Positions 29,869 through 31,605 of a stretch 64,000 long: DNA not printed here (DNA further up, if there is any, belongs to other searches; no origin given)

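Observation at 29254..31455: Second Wzy_C-TPR paralog beside murB/secA, retaining the HN..G.G loop the first paralog may lack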

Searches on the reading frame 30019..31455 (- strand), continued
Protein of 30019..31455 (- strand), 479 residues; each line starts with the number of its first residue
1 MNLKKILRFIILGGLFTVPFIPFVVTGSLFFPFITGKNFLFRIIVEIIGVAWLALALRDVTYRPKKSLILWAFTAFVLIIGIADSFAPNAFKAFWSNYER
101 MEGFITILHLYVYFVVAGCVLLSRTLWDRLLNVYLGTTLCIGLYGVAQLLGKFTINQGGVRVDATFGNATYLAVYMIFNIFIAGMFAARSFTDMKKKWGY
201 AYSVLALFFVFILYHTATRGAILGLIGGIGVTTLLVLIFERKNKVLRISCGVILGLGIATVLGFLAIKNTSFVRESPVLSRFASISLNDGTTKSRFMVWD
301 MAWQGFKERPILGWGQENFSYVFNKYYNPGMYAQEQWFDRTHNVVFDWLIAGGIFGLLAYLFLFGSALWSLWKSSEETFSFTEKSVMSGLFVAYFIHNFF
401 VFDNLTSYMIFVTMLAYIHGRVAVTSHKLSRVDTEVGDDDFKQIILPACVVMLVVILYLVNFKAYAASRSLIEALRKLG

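Call 12: find_homologous_proteins(query=window:30019-31455:-, max_evalue=0.001)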
Query seq(479 aa) (479 aa): 6172 proteins with E <= 0.001 among 8000 candidates; the best 120 are listed.
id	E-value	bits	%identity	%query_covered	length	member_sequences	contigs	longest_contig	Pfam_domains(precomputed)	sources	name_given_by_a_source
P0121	0.0e+0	1034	97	100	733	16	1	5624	PF23914.2,PF13414.13,PF13176.13,PF13428.13,PF14559.13,PF00515.35,PF12895.14,PF13424.13,PF21033.5,PF13432.13,PF13181.13,PF14561.13,PF07719.24,PF04932.21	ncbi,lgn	-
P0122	2.2e-281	952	88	100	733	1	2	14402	PF14559.13,PF23914.2,PF13414.13,PF00515.35,PF12895.14,PF13424.13,PF21033.5,PF13428.13,PF14561.13,PF07719.24,PF04932.21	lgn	-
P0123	3.6e-161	556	54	99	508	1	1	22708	PF04932.21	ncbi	ncbi:MAG: O-antigen ligase family protein, partial [Candidatus Paceibacterota bacterium]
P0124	5.3e-161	555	50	99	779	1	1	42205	PF23914.2,PF13414.13,PF13428.13,PF14559.13,PF00515.35,PF12895.14,PF13424.13,PF21033.5,PF13432.13,PF13181.13,PF07719.24,PF04932.21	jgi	jgi:O-antigen ligase/tetratricopeptide (TPR) repeat protein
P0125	6.7e-160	552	55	99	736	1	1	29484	PF14559.13,PF00515.35,PF12895.14,PF13424.13,PF21033.5,PF13428.13,PF13181.13,PF07719.24,PF04932.21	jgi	-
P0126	9.0e-159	548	55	99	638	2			PF00515.35,PF13424.13,PF21033.5,PF13432.13,PF13428.13,PF13181.13,PF07719.24,PF04932.21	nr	nr:O-antigen ligase family protein [Patescibacteria group bacterium]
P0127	1.1e-158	548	54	100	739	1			PF14559.13,PF23914.2,PF12895.14,PF13432.13,PF13428.13,PF13181.13,PF07719.24,PF04932.21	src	-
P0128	1.5e-158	547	53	99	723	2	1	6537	PF14559.13,PF03704.24,PF23914.2,PF13414.13,PF13432.13,PF13428.13,PF13181.13,PF07719.24,PF04932.21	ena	-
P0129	1.3e-157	544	54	100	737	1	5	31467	PF14559.13,PF13431.13,PF23914.2,PF00515.35,PF21033.5,PF13432.13,PF13428.13,PF13181.13,PF07719.24,PF04932.21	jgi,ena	-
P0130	3.3e-157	543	54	99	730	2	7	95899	PF23914.2,PF13414.13,PF13176.13,PF13428.13,PF14559.13,PF00515.35,PF12895.14,PF13424.13,PF21033.5,PF13432.13,PF09295.17,PF13181.13,PF07719.24,PF04932.21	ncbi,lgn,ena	ncbi:MAG: O-antigen ligase family protein [Patescibacteria group bacterium]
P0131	1.3e-156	541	48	99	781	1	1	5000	PF14559.13,PF23914.2,PF12895.14,PF13428.13,PF13181.13,PF07719.24,PF04932.21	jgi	jgi:O-antigen ligase/tetratricopeptide (TPR) repeat protein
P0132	1.9e-156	540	49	99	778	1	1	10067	PF14559.13,PF23914.2,PF21033.5,PF13432.13,PF13181.13,PF07719.24,PF04932.21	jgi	jgi:tetratricopeptide (TPR) repeat protein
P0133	2.9e-156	540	52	100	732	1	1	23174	PF14559.13,PF12895.14,PF13428.13,PF14561.13,PF07719.24,PF04932.21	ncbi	-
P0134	1.7e-155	537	53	99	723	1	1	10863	PF14559.13,PF13431.13,PF13371.13,PF13428.13,PF13181.13,PF07719.24,PF04932.21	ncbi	-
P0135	1.8e-155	537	53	99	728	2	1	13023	PF14559.13,PF23914.2,PF00515.35,PF13432.13,PF13428.13,PF13181.13,PF14561.13,PF07719.24,PF13174.13,PF04932.21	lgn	-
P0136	3.5e-155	536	53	100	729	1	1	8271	PF23914.2,PF13414.13,PF25058.2,PF13176.13,PF13428.13,PF14559.13,PF00515.35,PF12895.14,PF21033.5,PF13432.13,PF13181.13,PF14561.13,PF07719.24,PF04932.21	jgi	jgi:O-antigen ligase/Flp pilus assembly protein TadD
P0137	3.7e-155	536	49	99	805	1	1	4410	PF14559.13,PF13176.13,PF13428.13,PF04932.21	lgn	-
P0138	6.4e-155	535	56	99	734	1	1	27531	PF23914.2,PF13428.13,PF13181.13,PF07719.24,PF04932.21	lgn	-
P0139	7.4e-155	535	53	100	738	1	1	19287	PF13431.13,PF23914.2,PF13176.13,PF13428.13,PF14559.13,PF00515.35,PF21033.5,PF13432.13,PF13181.13,PF14561.13,PF07719.24,PF04932.21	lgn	-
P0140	1.7e-154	534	51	99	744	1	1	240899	PF13431.13,PF23914.2,PF25062.2,PF13414.13,PF13428.13,PF14559.13,PF00515.35,PF12895.14,PF13424.13,PF21033.5,PF13432.13,PF13181.13,PF14561.13,PF07719.24,PF04932.21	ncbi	-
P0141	1.7e-154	534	49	99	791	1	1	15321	PF14559.13,PF13176.13,PF13432.13,PF13428.13,PF04932.21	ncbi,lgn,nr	ncbi:MAG TPA: O-antigen ligase family protein [Candidatus Paceibacterota bacterium]|nr:O-antigen lig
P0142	2.8e-154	533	52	98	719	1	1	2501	PF13431.13,PF23914.2,PF13414.13,PF13176.13,PF13428.13,PF14559.13,PF13371.13,PF00515.35,PF12895.14,PF13424.13,PF13432.13,PF13181.13,PF07719.24,PF04932.21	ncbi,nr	ncbi:O-antigen ligase family protein, partial [Candidatus Parcubacteria bacterium]|nr:O-antigen liga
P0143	7.0e-154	532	53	100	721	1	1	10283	PF03704.24,PF23914.2,PF25062.2,PF13414.13,PF13176.13,PF13428.13,PF14559.13,PF00515.35,PF12895.14,PF13432.13,PF13181.13,PF14561.13,PF07719.24,PF13174.13,PF04932.21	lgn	-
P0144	7.4e-154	532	53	100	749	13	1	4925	PF14559.13,PF23914.2,PF21033.5,PF13432.13,PF13428.13,PF13181.13,PF07719.24,PF04932.21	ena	-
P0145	1.1e-153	531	54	99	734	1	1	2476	PF23914.2,PF13414.13,PF13428.13,PF14559.13,PF00515.35,PF13424.13,PF21033.5,PF13432.13,PF13181.13,PF14561.13,PF07719.24,PF04932.21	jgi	jgi:O-antigen ligase/tetratricopeptide (TPR) repeat protein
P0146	1.3e-153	531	48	99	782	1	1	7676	PF14559.13,PF23914.2,PF00515.35,PF21033.5,PF13428.13,PF13181.13,PF07719.24,PF04932.21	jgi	jgi:O-antigen ligase/tetratricopeptide (TPR) repeat protein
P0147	2.1e-153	530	53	99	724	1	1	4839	PF14559.13,PF13431.13,PF23914.2,PF00515.35,PF13176.13,PF13432.13,PF13428.13,PF13181.13,PF07719.24,PF04932.21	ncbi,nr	ncbi:MAG TPA: O-antigen ligase family protein [Candidatus Paceibacterota bacterium]|nr:O-antigen lig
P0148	6.9e-153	529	53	99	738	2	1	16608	PF14559.13,PF23914.2,PF13414.13,PF00515.35,PF13424.13,PF21033.5,PF13432.13,PF13428.13,PF13181.13,PF07719.24,PF04932.21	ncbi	-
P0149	8.0e-153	528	53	100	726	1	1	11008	PF13431.13,PF23914.2,PF13414.13,PF25058.2,PF12569.15,PF13428.13,PF14559.13,PF24575.2,PF13371.13,PF00515.35,PF12895.14,PF13424.13,PF21033.5,PF13432.13,PF13181.13,PF07719.24,PF04932.21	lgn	-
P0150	1.8e-152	527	53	99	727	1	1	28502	PF14559.13,PF13431.13,PF00515.35,PF12895.14,PF13424.13,PF21033.5,PF13428.13,PF13181.13,PF07719.24,PF04932.21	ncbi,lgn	-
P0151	2.0e-152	527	55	99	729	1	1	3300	PF14559.13,PF03704.24,PF13414.13,PF13371.13,PF00515.35,PF13432.13,PF13428.13,PF13181.13,PF07719.24,PF04932.21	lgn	-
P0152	2.9e-152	527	52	99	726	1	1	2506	PF13431.13,PF23914.2,PF13414.13,PF13176.13,PF13428.13,PF14559.13,PF00515.35,PF12895.14,PF13424.13,PF21033.5,PF13432.13,PF13181.13,PF07719.24,PF04932.21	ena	-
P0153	5.6e-152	526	55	99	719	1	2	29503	PF13431.13,PF13428.13,PF14559.13,PF00515.35,PF12895.14,PF13424.13,PF21033.5,PF13432.13,PF13181.13,PF07719.24,PF13174.13,PF04932.21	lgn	-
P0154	9.7e-152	525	53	99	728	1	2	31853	PF25063.1,PF13414.13,PF25058.2,PF13428.13,PF14559.13,PF00515.35,PF12895.14,PF21033.5,PF13432.13,PF13181.13,PF14561.13,PF07719.24,PF04932.21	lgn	-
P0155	1.6e-151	524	53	100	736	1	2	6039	PF23914.2,PF13428.13,PF14559.13,PF13371.13,PF00515.35,PF12895.14,PF21033.5,PF13432.13,PF13181.13,PF14561.13,PF07719.24,PF04932.21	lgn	-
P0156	1.8e-151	524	-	-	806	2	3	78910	PF14559.13,PF23914.2,PF13414.13,PF00515.35,PF13424.13,PF13176.13,PF13432.13,PF13428.13,PF13181.13,PF07719.24,PF04932.21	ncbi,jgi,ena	-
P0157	3.9e-151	523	54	100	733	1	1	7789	PF13431.13,PF23914.2,PF13414.13,PF13176.13,PF13428.13,PF14559.13,PF00515.35,PF12895.14,PF13424.13,PF21033.5,PF13432.13,PF13181.13,PF14561.13,PF07719.24,PF04932.21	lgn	-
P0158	5.7e-151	522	51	100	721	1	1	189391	PF13431.13,PF23914.2,PF13414.13,PF13428.13,PF14559.13,PF00515.35,PF21033.5,PF13432.13,PF13181.13,PF14561.13,PF07719.24,PF04932.21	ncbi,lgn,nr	ncbi:MAG: O-antigen ligase family protein [Candidatus Taylorbacteria bacterium]|nr:O-antigen ligase 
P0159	8.6e-151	522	53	99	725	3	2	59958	PF14559.13,PF23914.2,PF21033.5,PF13428.13,PF13181.13,PF07719.24,PF04932.21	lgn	-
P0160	1.1e-150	521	48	99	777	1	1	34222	PF14559.13,PF23914.2,PF13428.13,PF13181.13,PF07719.24,PF04932.21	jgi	jgi:tetratricopeptide (TPR) repeat protein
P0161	1.5e-150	521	52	99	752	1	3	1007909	PF13431.13,PF23914.2,PF13414.13,PF13428.13,PF14559.13,PF00515.35,PF13424.13,PF21033.5,PF13432.13,PF13181.13,PF14561.13,PF07719.24,PF04932.21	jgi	jgi:O-antigen ligase/tetratricopeptide (TPR) repeat protein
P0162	2.4e-150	520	55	99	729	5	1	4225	PF13431.13,PF23914.2,PF13414.13,PF13176.13,PF13428.13,PF14559.13,PF13371.13,PF00515.35,PF13424.13,PF21033.5,PF13432.13,PF13181.13,PF14561.13,PF07719.24,PF04932.21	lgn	-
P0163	2.6e-150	520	53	99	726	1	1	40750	PF13431.13,PF23914.2,PF25062.2,PF13414.13,PF13176.13,PF13428.13,PF14559.13,PF13371.13,PF00515.35,PF12895.14,PF13424.13,PF21033.5,PF13432.13,PF13181.13,PF14561.13,PF07719.24,PF13174.13,PF04932.21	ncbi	-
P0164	2.7e-150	520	51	99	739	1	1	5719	PF14559.13,PF23914.2,PF13371.13,PF13432.13,PF13428.13,PF07719.24,PF04932.21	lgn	-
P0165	3.1e-150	520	51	99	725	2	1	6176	PF14559.13,PF00515.35,PF13176.13,PF13428.13,PF13181.13,PF07719.24,PF04932.21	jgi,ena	-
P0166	3.2e-150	520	52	100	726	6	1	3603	PF13431.13,PF23914.2,PF13414.13,PF09797.16,PF13176.13,PF13428.13,PF14559.13,PF00515.35,PF12895.14,PF13424.13,PF21033.5,PF13181.13,PF07719.24,PF04932.21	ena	-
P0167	5.8e-150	519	53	99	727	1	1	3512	PF14559.13,PF13431.13,PF13414.13,PF00515.35,PF12895.14,PF13424.13,PF21033.5,PF13428.13,PF13181.13,PF07719.24,PF04932.21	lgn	-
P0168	6.7e-150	519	47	99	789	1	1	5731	PF14559.13,PF23914.2,PF00515.35,PF13424.13,PF21033.5,PF13428.13,PF13181.13,PF07719.24,PF04932.21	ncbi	-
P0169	6.7e-150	519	54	99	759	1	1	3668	PF13431.13,PF13414.13,PF13428.13,PF14559.13,PF24575.2,PF00515.35,PF12895.14,PF21033.5,PF13432.13,PF13429.13,PF13181.13,PF07719.24,PF04932.21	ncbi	-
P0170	8.3e-150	518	52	100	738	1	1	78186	PF14559.13,PF23914.2,PF13432.13,PF13428.13,PF13181.13,PF14561.13,PF04932.21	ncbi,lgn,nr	ncbi:MAG: O-antigen ligase family protein [bacterium]|nr:O-antigen ligase family protein [bacterium]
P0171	8.4e-150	518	52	100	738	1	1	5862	PF14559.13,PF23914.2,PF21033.5,PF13432.13,PF13428.13,PF13181.13,PF07719.24,PF04932.21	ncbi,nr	ncbi:MAG: O-antigen ligase family protein [Candidatus Yonathbacteria bacterium]|nr:O-antigen ligase 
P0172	9.7e-150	518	54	99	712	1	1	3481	PF23914.2,PF13414.13,PF13428.13,PF14559.13,PF00515.35,PF13424.13,PF21033.5,PF13432.13,PF13429.13,PF13181.13,PF07719.24,PF04932.21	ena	-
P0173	1.0e-149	518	48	99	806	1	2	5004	PF14559.13,PF23914.2,PF13414.13,PF00515.35,PF13424.13,PF13176.13,PF13432.13,PF13428.13,PF13181.13,PF07719.24,PF04932.21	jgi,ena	-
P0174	1.5e-149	518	51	99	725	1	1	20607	PF03704.24,PF23914.2,PF13414.13,PF13176.13,PF13428.13,PF14559.13,PF13371.13,PF00515.35,PF12895.14,PF13424.13,PF21033.5,PF13432.13,PF13181.13,PF14561.13,PF07719.24,PF04932.21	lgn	-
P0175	1.9e-149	517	51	100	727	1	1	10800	PF14559.13,PF00515.35,PF12895.14,PF13424.13,PF13176.13,PF13428.13,PF13181.13,PF14561.13,PF07719.24,PF04932.21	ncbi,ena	-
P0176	2.1e-149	517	50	99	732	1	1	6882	PF14559.13,PF23914.2,PF13432.13,PF13428.13,PF07719.24,PF04932.21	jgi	jgi:O-antigen ligase/Tfp pilus assembly protein PilF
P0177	4.4e-149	516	52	100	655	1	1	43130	PF14559.13,PF23914.2,PF00515.35,PF13424.13,PF21033.5,PF13432.13,PF13428.13,PF13181.13,PF07719.24,PF04932.21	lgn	-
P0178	4.6e-149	516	54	99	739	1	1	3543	PF14559.13,PF13431.13,PF23914.2,PF13414.13,PF00515.35,PF13424.13,PF13432.13,PF13428.13,PF13181.13,PF07719.24,PF04932.21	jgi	jgi:O-antigen ligase/tetratricopeptide (TPR) repeat protein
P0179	4.9e-149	516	48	99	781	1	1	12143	PF14559.13,PF23914.2,PF13428.13,PF13181.13,PF07719.24,PF04932.21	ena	-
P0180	5.2e-149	516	52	99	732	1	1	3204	PF13431.13,PF23914.2,PF13414.13,PF13176.13,PF13428.13,PF14559.13,PF24575.2,PF00515.35,PF12895.14,PF21033.5,PF13432.13,PF13429.13,PF13181.13,PF14561.13,PF07719.24,PF04932.21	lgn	-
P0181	5.5e-149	516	53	99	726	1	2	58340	PF00515.35,PF13424.13,PF21033.5,PF13428.13,PF13181.13,PF07719.24,PF04932.21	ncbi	-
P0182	5.5e-149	516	51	99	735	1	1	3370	PF23914.2,PF13414.13,PF13176.13,PF13428.13,PF14559.13,PF00515.35,PF12895.14,PF13424.13,PF21033.5,PF13432.13,PF13181.13,PF07719.24,PF04932.21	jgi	jgi:O-antigen ligase/tetratricopeptide (TPR) repeat protein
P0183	6.2e-149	516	50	99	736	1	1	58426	PF14559.13,PF23914.2,PF13428.13,PF14561.13,PF04932.21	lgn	-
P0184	6.8e-149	515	51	99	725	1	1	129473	PF14559.13,PF13431.13,PF00515.35,PF13424.13,PF13428.13,PF13181.13,PF07719.24,PF04932.21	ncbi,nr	ncbi:MAG TPA: O-antigen ligase family protein [Candidatus Paceibacterota bacterium]|nr:O-antigen lig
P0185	7.5e-149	515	50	100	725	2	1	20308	PF14559.13,PF00515.35,PF13176.13,PF13432.13,PF13428.13,PF13181.13,PF07719.24,PF04932.21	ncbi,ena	ncbi:MAG: O-antigen ligase family protein [Patescibacteria group bacterium]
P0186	8.2e-149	515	54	99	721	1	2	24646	PF13431.13,PF13414.13,PF13176.13,PF13428.13,PF00637.27,PF14559.13,PF13371.13,PF00515.35,PF12895.14,PF13424.13,PF21033.5,PF13432.13,PF13181.13,PF14561.13,PF07719.24,PF04932.21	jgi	jgi:O-antigen ligase/tetratricopeptide (TPR) repeat protein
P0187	9.1e-149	515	53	99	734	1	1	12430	PF13431.13,PF23914.2,PF13414.13,PF13428.13,PF14559.13,PF00515.35,PF13424.13,PF21033.5,PF13432.13,PF13181.13,PF07719.24,PF04932.21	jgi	jgi:O-antigen ligase/Tfp pilus assembly protein PilF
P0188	9.2e-149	515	54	99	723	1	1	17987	PF14559.13,PF13431.13,PF23914.2,PF13414.13,PF00515.35,PF13432.13,PF13428.13,PF13181.13,PF07719.24,PF04932.21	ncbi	-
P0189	9.3e-149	515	47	99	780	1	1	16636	PF14559.13,PF23914.2,PF12895.14,PF13424.13,PF21033.5,PF13428.13,PF13181.13,PF07719.24,PF04932.21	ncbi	-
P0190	1.0e-148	515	54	99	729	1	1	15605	PF23914.2,PF07719.24,PF04932.21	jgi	jgi:O-antigen ligase/tetratricopeptide (TPR) repeat protein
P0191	1.2e-148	515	47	99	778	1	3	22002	PF14559.13,PF23914.2,PF00515.35,PF12895.14,PF13424.13,PF21033.5,PF13428.13,PF13181.13,PF07719.24,PF04932.21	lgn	-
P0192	1.3e-148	514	52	99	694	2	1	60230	PF14559.13,PF23914.2,PF13424.13,PF13428.13,PF13181.13,PF07719.24,PF04932.21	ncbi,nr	ncbi:MAG: O-antigen ligase family protein, partial [bacterium]|nr:O-antigen ligase family protein [b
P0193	1.9e-148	514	50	99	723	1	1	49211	PF14559.13,PF23914.2,PF00515.35,PF13176.13,PF13432.13,PF13428.13,PF13181.13,PF07719.24,PF04932.21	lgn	-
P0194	2.0e-148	514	55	99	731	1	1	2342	PF13431.13,PF23914.2,PF13414.13,PF13176.13,PF13428.13,PF14559.13,PF00515.35,PF12895.14,PF13424.13,PF21033.5,PF13432.13,PF13181.13,PF14561.13,PF07719.24,PF13174.13,PF04932.21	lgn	-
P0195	2.5e-148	514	55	99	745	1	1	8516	PF14559.13,PF13431.13,PF23914.2,PF12895.14,PF13424.13,PF21033.5,PF13432.13,PF13428.13,PF13181.13,PF07719.24,PF04932.21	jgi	jgi:tetratricopeptide (TPR) repeat protein/O-antigen ligase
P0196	2.6e-148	514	52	99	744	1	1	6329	PF13431.13,PF23914.2,PF13414.13,PF13176.13,PF13428.13,PF14559.13,PF00515.35,PF12895.14,PF13424.13,PF21033.5,PF13432.13,PF13181.13,PF07719.24,PF04932.21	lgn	-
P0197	2.7e-148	513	52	99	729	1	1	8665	PF23914.2,PF13176.13,PF13428.13,PF14559.13,PF00515.35,PF12895.14,PF21033.5,PF13432.13,PF13181.13,PF14561.13,PF07719.24,PF04932.21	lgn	-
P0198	2.8e-148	513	52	99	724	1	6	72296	PF14559.13,PF13431.13,PF00515.35,PF12895.14,PF13176.13,PF13432.13,PF13428.13,PF13181.13,PF07719.24,PF04932.21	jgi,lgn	jgi:O-antigen ligase/tetratricopeptide (TPR) repeat protein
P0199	3.6e-148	513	52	99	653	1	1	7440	PF14559.13,PF23914.2,PF04932.21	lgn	-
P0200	3.9e-148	513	51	100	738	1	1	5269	PF14559.13,PF23914.2,PF13414.13,PF00515.35,PF21033.5,PF13432.13,PF13428.13,PF13181.13,PF07719.24,PF04932.21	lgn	-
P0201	4.9e-148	513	52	99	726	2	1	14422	PF13431.13,PF23914.2,PF13414.13,PF13428.13,PF14559.13,PF00515.35,PF12895.14,PF13424.13,PF21033.5,PF13432.13,PF13181.13,PF07719.24,PF13174.13,PF04932.21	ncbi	-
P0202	5.0e-148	513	53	100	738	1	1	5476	PF14559.13,PF13414.13,PF00515.35,PF21033.5,PF13181.13,PF07719.24,PF04932.21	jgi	jgi:O-antigen ligase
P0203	6.3e-148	512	51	99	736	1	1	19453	PF14559.13,PF23914.2,PF21033.5,PF14561.13,PF04932.21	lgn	-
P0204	6.5e-148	512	52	100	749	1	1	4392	PF14559.13,PF13371.13,PF00515.35,PF12895.14,PF13432.13,PF13428.13,PF07719.24,PF04932.21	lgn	-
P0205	6.7e-148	512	54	99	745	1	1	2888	PF14559.13,PF13431.13,PF23914.2,PF13414.13,PF00515.35,PF12895.14,PF13428.13,PF13181.13,PF14561.13,PF07719.24,PF04932.21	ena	-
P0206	8.3e-148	512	52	100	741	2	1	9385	PF14559.13,PF00515.35,PF13176.13,PF13432.13,PF13428.13,PF13181.13,PF07719.24,PF04932.21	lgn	-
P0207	9.1e-148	512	53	99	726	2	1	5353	PF14559.13,PF23914.2,PF00515.35,PF12895.14,PF21033.5,PF13428.13,PF07719.24,PF04932.21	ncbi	-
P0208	1.1e-147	511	52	99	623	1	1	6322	PF04932.21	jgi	jgi:O-antigen ligase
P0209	1.2e-147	511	51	99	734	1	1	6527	PF13431.13,PF23914.2,PF13414.13,PF13428.13,PF14559.13,PF00515.35,PF12895.14,PF13424.13,PF21033.5,PF13432.13,PF13181.13,PF14561.13,PF07719.24,PF04932.21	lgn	-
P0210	1.3e-147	511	52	99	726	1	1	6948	PF14559.13,PF23914.2,PF00515.35,PF13424.13,PF21033.5,PF13432.13,PF13428.13,PF13181.13,PF07719.24,PF04932.21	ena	-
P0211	1.6e-147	511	47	99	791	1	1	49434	PF14559.13,PF23914.2,PF12895.14,PF13424.13,PF21033.5,PF13428.13,PF13181.13,PF07719.24,PF04932.21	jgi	jgi:O-antigen ligase/tetratricopeptide (TPR) repeat protein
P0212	2.1e-147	511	51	99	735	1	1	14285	PF13431.13,PF23914.2,PF13414.13,PF13428.13,PF14559.13,PF13371.13,PF00515.35,PF12895.14,PF13424.13,PF21033.5,PF13181.13,PF14561.13,PF07719.24,PF04932.21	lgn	-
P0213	2.3e-147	510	51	99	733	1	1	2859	PF13431.13,PF23914.2,PF13414.13,PF13176.13,PF13428.13,PF14559.13,PF13371.13,PF00515.35,PF12895.14,PF13424.13,PF21033.5,PF13432.13,PF13181.13,PF14561.13,PF07719.24,PF04932.21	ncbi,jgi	-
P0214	2.8e-147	510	-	-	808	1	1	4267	PF14559.13,PF00515.35,PF13176.13,PF21033.5,PF13428.13,PF13181.13,PF07719.24,PF04932.21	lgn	-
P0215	3.4e-147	510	-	-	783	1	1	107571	PF14559.13,PF23914.2,PF00515.35,PF13424.13,PF13428.13,PF13181.13,PF04932.21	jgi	jgi:O-antigen ligase/Flp pilus assembly protein TadD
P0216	3.9e-147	510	53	99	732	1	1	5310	PF14559.13,PF13414.13,PF25058.2,PF00515.35,PF12895.14,PF21033.5,PF13428.13,PF13181.13,PF07719.24,PF04932.21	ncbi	-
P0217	3.9e-147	510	52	99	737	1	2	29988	PF14559.13,PF13414.13,PF00515.35,PF12895.14,PF21033.5,PF13432.13,PF13428.13,PF13181.13,PF14561.13,PF07719.24,PF04932.21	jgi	-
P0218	4.2e-147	510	54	99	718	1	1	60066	PF13431.13,PF13414.13,PF13428.13,PF14559.13,PF00515.35,PF12895.14,PF13424.13,PF21033.5,PF13432.13,PF13181.13,PF14561.13,PF07719.24,PF13174.13,PF04932.21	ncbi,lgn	-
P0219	5.3e-147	509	52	100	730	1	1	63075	PF23914.2,PF13414.13,PF13428.13,PF14559.13,PF13371.13,PF00515.35,PF13424.13,PF21033.5,PF13432.13,PF13181.13,PF14561.13,PF07719.24,PF13174.13,PF04932.21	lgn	-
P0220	6.2e-147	509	51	99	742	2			PF13431.13,PF23914.2,PF13414.13,PF13176.13,PF13428.13,PF14559.13,PF12895.14,PF21033.5,PF13432.13,PF13181.13,PF14561.13,PF07719.24,PF13174.13,PF04932.21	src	-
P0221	7.4e-147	509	52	100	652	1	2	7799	PF14559.13,PF13428.13,PF13181.13,PF04932.21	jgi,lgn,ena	-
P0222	8.0e-147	509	52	99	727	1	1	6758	PF14559.13,PF13431.13,PF23914.2,PF13414.13,PF00515.35,PF12895.14,PF12569.15,PF13428.13,PF13181.13,PF07719.24,PF04932.21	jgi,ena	-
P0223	8.6e-147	509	52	99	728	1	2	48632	PF23914.2,PF13414.13,PF13176.13,PF13428.13,PF14559.13,PF00515.35,PF12895.14,PF13424.13,PF21033.5,PF13432.13,PF13181.13,PF07719.24,PF13174.13,PF04932.21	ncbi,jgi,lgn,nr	ncbi:MAG: O-antigen ligase family protein [Parcubacteria group bacterium]|nr:O-antigen ligase family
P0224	8.7e-147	508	53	99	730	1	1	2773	PF14559.13,PF13414.13,PF00515.35,PF13428.13,PF13181.13,PF07719.24,PF04932.21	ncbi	-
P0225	1.1e-146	508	51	100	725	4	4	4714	PF14559.13,PF12895.14,PF13428.13,PF04932.21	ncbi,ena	ncbi:MAG TPA: O-antigen ligase family protein [Candidatus Paceibacterota bacterium]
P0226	1.3e-146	508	53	99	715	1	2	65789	PF23914.2,PF13176.13,PF13428.13,PF14559.13,PF25068.3,PF13371.13,PF00515.35,PF12895.14,PF13424.13,PF21033.5,PF13432.13,PF13181.13,PF14561.13,PF07719.24,PF04932.21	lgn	-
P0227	1.5e-146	508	52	100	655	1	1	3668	PF14559.13,PF23914.2,PF00515.35,PF13424.13,PF13432.13,PF13428.13,PF13181.13,PF07719.24,PF04932.21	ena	-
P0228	1.7e-146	508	53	99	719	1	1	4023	PF13431.13,PF23914.2,PF25062.2,PF13414.13,PF13428.13,PF14559.13,PF13371.13,PF00515.35,PF12895.14,PF13424.13,PF21033.5,PF13432.13,PF13181.13,PF14561.13,PF07719.24,PF13174.13,PF04932.21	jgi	-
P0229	1.8e-146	507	54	99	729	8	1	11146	PF23914.2,PF13414.13,PF13428.13,PF14559.13,PF00515.35,PF12895.14,PF13424.13,PF21033.5,PF13432.13,PF13181.13,PF14561.13,PF07719.24,PF13174.13,PF04932.21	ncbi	-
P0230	1.9e-146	507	47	99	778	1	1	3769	PF00515.35,PF12895.14,PF21033.5,PF13181.13,PF07719.24,PF04932.21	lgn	-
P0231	1.9e-146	507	53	98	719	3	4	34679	PF23914.2,PF13414.13,PF25058.2,PF13176.13,PF13428.13,PF14559.13,PF13371.13,PF00515.35,PF12895.14,PF13424.13,PF21033.5,PF13432.13,PF13181.13,PF07719.24,PF04932.21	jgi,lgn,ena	-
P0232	2.1e-146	507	53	91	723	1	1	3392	PF14559.13,PF13371.13,PF13432.13,PF13428.13,PF14561.13,PF07719.24,PF04932.21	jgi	jgi:O-antigen ligase/tetratricopeptide (TPR) repeat protein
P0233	2.1e-146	507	-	-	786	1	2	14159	PF14559.13,PF23914.2,PF13424.13,PF13428.13,PF07719.24,PF04932.21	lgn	-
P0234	2.1e-146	507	51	98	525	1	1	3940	PF04932.21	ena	-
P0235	2.5e-146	507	52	99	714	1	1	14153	PF23914.2,PF13414.13,PF13176.13,PF13428.13,PF14559.13,PF00515.35,PF13424.13,PF21033.5,PF13432.13,PF13181.13,PF07719.24,PF04932.21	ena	-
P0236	2.6e-146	507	52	100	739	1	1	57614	PF14559.13,PF23914.2,PF00515.35,PF13432.13,PF13428.13,PF13181.13,PF07719.24,PF04932.21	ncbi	-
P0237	2.8e-146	507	50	100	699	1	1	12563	PF00515.35,PF13181.13,PF07719.24,PF04932.21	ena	-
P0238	2.9e-146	507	53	99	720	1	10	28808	PF23914.2,PF13176.13,PF13428.13,PF14559.13,PF00515.35,PF12895.14,PF13424.13,PF21033.5,PF13432.13,PF13181.13,PF14561.13,PF07719.24,PF13174.13,PF04932.21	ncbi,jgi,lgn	ncbi:MAG: hypothetical protein RL292_30 [Candidatus Parcubacteria bacterium]|jgi:O-antigen ligase/te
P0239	3.1e-146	507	52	100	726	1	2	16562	PF14559.13,PF23914.2,PF00515.35,PF13424.13,PF21033.5,PF13428.13,PF13181.13,PF07719.24,PF04932.21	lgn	-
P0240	3.7e-146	506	52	99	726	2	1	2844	PF13431.13,PF23914.2,PF13414.13,PF13428.13,PF14559.13,PF00515.35,PF13424.13,PF21033.5,PF13432.13,PF13181.13,PF14561.13,PF07719.24,PF04932.21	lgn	-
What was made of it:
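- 29254..31455 (-): P2: 733-aa WaaL/PglL-type Und-PP-glycan transferase (Wzy_C) with a C-terminal TPR domain. More than 6,000 homologs in the search, and all 120 listed carry PF04932; those that have a source name are mostly called 'O-antigen ligase family protein' (call 12).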
